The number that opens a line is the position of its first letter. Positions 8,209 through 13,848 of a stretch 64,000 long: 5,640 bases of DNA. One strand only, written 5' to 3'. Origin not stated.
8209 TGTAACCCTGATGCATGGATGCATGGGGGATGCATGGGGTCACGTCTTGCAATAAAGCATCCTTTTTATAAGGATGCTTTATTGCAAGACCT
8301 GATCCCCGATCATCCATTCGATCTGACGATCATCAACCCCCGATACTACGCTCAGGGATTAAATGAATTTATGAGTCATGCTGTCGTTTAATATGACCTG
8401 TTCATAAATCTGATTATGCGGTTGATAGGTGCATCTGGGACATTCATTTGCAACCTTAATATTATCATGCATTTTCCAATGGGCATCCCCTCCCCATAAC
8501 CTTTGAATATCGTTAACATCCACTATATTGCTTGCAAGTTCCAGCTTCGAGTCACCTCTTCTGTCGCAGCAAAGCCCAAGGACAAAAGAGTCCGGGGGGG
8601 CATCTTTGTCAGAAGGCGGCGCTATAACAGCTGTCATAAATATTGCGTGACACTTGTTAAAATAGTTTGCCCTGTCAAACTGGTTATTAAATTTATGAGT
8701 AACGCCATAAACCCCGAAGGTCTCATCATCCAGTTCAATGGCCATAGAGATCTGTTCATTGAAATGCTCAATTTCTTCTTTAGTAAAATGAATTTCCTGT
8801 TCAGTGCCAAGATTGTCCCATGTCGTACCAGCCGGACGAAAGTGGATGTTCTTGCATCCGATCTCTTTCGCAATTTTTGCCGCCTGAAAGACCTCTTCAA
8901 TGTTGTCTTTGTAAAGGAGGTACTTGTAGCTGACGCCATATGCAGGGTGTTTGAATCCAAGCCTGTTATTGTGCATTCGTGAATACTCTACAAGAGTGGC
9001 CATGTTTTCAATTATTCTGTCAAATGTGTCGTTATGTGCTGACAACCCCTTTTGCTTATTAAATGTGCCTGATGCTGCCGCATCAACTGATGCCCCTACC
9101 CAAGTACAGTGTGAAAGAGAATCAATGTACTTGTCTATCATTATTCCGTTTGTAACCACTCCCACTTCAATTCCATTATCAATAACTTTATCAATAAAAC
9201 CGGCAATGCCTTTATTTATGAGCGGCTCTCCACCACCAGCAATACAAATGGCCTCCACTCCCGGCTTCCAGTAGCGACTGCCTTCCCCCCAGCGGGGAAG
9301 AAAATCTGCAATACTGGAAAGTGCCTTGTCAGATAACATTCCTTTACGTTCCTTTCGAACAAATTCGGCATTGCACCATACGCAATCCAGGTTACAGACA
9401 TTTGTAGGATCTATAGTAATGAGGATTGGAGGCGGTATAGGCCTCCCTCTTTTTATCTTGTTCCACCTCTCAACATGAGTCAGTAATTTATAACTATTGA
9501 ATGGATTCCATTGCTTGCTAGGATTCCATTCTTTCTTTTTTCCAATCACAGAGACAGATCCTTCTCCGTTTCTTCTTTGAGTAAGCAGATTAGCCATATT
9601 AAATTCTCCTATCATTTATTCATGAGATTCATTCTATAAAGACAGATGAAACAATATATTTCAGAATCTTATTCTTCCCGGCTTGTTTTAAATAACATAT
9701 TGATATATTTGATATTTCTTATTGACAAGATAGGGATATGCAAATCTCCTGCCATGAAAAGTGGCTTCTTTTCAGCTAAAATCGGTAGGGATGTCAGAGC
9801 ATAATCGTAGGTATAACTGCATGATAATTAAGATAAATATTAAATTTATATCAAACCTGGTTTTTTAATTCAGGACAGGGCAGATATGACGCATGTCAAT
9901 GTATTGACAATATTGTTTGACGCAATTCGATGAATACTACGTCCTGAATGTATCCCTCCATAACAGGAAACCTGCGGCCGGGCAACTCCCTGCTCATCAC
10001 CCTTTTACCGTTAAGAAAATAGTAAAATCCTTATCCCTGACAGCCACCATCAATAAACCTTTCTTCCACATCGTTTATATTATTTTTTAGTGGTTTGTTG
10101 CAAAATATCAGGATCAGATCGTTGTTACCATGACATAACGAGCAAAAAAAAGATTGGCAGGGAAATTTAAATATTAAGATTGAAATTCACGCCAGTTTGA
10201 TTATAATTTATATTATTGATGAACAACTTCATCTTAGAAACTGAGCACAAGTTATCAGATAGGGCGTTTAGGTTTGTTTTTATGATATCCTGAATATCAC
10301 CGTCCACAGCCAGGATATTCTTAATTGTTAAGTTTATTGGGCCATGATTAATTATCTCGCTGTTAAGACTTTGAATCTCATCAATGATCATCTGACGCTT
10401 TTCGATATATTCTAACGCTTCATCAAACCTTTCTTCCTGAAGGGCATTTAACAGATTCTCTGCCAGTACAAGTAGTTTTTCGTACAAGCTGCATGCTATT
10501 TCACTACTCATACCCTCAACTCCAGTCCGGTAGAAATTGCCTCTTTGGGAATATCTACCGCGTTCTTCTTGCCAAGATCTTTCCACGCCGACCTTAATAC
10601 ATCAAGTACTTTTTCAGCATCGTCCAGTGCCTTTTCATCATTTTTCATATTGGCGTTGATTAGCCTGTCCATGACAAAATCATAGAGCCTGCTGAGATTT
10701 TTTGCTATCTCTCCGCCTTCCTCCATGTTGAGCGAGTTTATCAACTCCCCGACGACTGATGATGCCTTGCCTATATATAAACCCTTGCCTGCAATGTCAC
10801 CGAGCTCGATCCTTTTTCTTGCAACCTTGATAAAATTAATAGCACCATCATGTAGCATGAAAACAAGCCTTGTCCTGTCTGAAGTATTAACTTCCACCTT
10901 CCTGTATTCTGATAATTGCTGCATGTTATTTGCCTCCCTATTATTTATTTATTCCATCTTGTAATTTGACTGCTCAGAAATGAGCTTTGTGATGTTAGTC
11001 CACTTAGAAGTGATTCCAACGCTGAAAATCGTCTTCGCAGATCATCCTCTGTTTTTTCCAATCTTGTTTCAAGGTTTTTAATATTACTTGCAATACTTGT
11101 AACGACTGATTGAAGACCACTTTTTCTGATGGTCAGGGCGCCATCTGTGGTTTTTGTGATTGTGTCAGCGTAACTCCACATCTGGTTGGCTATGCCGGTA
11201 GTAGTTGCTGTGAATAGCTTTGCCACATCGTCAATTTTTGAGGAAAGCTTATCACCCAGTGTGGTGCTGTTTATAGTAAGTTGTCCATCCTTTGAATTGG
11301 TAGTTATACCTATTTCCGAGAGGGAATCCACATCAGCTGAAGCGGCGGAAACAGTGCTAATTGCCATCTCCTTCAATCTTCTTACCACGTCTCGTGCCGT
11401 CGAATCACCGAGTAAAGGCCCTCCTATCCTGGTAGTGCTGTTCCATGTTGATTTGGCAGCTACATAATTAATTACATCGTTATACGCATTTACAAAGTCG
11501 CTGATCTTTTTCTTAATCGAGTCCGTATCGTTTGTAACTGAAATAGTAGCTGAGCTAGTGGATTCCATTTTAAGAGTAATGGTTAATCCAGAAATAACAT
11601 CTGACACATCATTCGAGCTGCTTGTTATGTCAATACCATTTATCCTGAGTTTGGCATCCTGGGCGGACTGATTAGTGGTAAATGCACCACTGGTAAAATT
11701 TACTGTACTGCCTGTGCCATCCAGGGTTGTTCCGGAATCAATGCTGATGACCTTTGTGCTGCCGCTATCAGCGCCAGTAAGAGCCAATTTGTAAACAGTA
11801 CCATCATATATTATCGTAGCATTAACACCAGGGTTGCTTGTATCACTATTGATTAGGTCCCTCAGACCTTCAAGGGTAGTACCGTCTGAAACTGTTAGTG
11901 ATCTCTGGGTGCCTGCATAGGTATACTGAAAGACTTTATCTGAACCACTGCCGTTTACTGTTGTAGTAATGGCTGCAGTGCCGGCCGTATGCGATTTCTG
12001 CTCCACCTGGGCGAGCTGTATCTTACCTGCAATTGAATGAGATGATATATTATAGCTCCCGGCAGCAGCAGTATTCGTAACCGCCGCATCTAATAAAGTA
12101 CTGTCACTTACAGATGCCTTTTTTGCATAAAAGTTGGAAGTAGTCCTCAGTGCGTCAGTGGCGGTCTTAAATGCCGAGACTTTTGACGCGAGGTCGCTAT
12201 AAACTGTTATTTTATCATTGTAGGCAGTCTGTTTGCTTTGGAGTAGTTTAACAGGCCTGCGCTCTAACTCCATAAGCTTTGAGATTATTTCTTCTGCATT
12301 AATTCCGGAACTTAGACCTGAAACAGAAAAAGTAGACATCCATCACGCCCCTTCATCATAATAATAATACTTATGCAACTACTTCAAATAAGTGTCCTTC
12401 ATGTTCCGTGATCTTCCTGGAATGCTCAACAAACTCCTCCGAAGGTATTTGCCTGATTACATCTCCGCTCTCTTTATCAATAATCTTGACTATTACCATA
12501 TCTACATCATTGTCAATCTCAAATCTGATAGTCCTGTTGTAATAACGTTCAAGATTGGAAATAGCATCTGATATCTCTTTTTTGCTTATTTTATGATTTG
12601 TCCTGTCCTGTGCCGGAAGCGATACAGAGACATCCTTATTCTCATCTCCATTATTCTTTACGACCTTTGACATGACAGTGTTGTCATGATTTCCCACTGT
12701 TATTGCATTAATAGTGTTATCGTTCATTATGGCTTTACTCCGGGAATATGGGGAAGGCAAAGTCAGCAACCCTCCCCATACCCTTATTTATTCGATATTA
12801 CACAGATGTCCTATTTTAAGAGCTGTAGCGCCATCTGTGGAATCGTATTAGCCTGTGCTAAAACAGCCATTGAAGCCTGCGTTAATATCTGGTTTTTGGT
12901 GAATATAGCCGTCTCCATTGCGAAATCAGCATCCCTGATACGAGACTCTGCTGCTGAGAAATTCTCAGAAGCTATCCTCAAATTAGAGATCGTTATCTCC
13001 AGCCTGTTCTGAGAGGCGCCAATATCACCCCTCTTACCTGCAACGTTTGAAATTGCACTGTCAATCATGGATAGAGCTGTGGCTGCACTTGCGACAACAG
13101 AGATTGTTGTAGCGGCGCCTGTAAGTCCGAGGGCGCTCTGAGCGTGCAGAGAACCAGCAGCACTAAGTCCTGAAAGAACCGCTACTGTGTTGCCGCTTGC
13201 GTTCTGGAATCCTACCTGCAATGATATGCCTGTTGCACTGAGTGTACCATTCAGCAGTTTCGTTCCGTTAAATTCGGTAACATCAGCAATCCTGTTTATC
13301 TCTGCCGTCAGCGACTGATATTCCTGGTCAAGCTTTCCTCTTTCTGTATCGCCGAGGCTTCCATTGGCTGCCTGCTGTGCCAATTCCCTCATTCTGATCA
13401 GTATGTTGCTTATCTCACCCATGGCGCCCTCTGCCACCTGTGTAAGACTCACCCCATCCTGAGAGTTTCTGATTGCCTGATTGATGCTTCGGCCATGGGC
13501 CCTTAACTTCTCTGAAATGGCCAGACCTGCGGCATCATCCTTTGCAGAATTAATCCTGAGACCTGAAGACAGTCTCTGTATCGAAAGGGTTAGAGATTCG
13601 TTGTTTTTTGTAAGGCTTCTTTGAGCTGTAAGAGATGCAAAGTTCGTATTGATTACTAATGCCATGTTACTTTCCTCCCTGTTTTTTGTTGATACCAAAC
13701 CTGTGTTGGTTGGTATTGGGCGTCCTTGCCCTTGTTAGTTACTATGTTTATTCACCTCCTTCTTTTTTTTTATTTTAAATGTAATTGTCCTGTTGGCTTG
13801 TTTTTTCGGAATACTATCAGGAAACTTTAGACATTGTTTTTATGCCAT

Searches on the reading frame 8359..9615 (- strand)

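Call 18: search_protein_families(library=ncbifam, proteins=[window:8359-9615:-], max_evalue=0.00001)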
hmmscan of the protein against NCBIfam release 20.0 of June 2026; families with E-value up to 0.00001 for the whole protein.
window:8359-9615:- (418 aa): 21 families
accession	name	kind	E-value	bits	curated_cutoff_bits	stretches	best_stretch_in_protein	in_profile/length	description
TIGR04317.1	W_rSAM_matur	equivalog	2.8e-17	62.9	380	1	66-259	6-181/349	tungsten cofactor oxidoreductase radical SAM maturase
NF038283.1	viperin_w_prok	equivalog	1.6e-13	50.4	180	1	71-219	9-154/281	viperin family antiviral radical SAM protein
TIGR02668.1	moaA_archaeal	equivalog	6.7e-12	45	325.25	1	69-203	15-138/303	GTP 3',8-cyclase MoaA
NF001199.0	PRK00164.2-1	equivalog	4.1e-10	39.3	231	1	68-191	16-132/308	GTP 3',8-cyclase MoaA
TIGR02666.1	moaA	equivalog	2.9e-09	36.4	284.05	1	71-208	17-150/336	GTP 3',8-cyclase MoaA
TIGR04163.1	rSAM_cobopep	equivalog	3.6e-09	35.9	375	1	66-213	66-213/428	peptide-modifying radical SAM enzyme CbpB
NF033640.1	N_Twi_rSAM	subfamily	6.7e-08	32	170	1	61-211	108-268/398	twitch domain-containing radical SAM protein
TIGR03962.1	mycofact_rSAM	equivalog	8.4e-08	31.8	265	1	60-207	8-146/339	mycofactocin radical SAM maturase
TIGR02495.1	NrdG2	equivalog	8.5e-08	31.8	131.15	1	74-182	26-126/193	anaerobic ribonucleoside-triphosphate reductase activating protein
NF038107.1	rSAM_NF038107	equivalog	2.2e-07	30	600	1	66-214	87-239/444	Cys-every-fifth radical SAM/SPASM peptide maturase CefB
TIGR04250.1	SCM_rSAM_ScmE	equivalog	5.1e-07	28.9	400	1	66-205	5-134/358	SynChlorMet cassette radical SAM/SPASM protein ScmE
TIGR04466.1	rSAM_BlsE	equivalog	5.9e-07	29.3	400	1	72-185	11-114/327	cytosylglucuronate decarboxylase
TIGR04545.1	rSAM_ahbD_hemeb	equivalog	7.5e-07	28.9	500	1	66-258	2-171/339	heme b synthase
TIGR04311.1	rSAM_Geo_metal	subfamily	1.3e-06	27.8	400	0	65-256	4-181/423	radical SAM/SPASM family putative metalloenzyme maturase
TIGR04054.1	rSAM_NirJ1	equivalog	1.4e-06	27.2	650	1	66-204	38-165/387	putative heme d1 biosynthesis radical SAM protein NirJ1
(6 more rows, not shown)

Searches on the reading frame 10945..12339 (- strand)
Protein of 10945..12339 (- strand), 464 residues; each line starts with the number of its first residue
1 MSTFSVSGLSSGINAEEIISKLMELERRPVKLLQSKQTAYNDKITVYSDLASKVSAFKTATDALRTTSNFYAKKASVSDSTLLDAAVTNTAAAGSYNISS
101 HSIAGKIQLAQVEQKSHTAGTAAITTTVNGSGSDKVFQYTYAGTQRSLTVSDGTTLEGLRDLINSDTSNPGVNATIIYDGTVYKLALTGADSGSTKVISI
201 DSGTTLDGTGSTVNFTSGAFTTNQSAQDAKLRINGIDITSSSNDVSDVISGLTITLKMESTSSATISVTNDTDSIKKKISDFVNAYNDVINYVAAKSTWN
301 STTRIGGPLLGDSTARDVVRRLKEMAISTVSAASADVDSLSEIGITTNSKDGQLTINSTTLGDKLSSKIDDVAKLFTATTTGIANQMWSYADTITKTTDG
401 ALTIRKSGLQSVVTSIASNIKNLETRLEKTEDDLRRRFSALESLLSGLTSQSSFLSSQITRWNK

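Call 85: search_protein_families(library=pfam, proteins=[window:10945-12339:-], max_evalue=0.001)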
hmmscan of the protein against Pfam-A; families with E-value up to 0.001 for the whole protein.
window:10945-12339:- (464 aa): 4 families
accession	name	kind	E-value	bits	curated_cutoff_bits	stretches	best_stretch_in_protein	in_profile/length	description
PF07195.17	FliD_C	-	1.7e-52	178.6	25.4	1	226-447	1-233/236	Flagellar hook-associated protein 2 C-terminus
PF02465.23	FliD_N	-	3.4e-21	76.1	24.8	1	11-104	1-94/97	Flagellar hook-associated protein 2 N-terminus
PF07196.18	Flagellin_IN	-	2.1e-07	31.4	22.7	1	145-190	10-54/55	Flagellin hook IN motif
PF03836.20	RasGAP_C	-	0.00046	20.8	26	0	404-463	22-77/137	RasGAP C-terminus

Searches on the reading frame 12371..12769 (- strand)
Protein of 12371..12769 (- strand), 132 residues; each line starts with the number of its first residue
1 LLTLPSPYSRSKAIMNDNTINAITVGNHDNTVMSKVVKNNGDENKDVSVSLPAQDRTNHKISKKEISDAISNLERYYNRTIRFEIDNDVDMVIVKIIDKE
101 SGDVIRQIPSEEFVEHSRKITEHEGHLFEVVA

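Call 85: search_protein_families(library=pfam, proteins=[window:12371-12769:-], max_evalue=0.001)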
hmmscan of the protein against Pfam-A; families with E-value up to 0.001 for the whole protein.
window:12371-12769:- (132 aa): 1 family
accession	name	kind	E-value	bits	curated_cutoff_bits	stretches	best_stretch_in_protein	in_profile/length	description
PF03646.20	FlaG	-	3.5e-19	69.3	23.8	1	38-129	6-100/101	FlaG protein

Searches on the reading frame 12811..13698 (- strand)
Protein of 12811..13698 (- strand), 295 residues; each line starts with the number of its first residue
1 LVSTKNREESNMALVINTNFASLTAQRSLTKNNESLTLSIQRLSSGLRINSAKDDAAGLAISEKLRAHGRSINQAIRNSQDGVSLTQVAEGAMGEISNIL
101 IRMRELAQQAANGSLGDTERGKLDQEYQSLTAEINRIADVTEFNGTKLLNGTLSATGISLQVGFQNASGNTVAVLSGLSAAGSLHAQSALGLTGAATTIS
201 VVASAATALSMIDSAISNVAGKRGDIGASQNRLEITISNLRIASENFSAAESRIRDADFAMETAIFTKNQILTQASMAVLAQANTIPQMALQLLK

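Call 85: search_protein_families(library=pfam, proteins=[window:12811-13698:-], max_evalue=0.001)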
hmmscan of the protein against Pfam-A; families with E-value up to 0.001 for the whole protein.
window:12811-13698:- (295 aa): 2 families
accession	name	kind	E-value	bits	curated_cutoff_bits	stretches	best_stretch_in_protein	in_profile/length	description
PF00669.25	Flagellin_N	-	4.2e-43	147.2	26.6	1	16-152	1-137/139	Bacterial flagellin N-terminal helical region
PF00700.27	Flagellin_C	-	3.4e-26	91.8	23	1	209-294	1-86/86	Bacterial flagellin C-terminal helical region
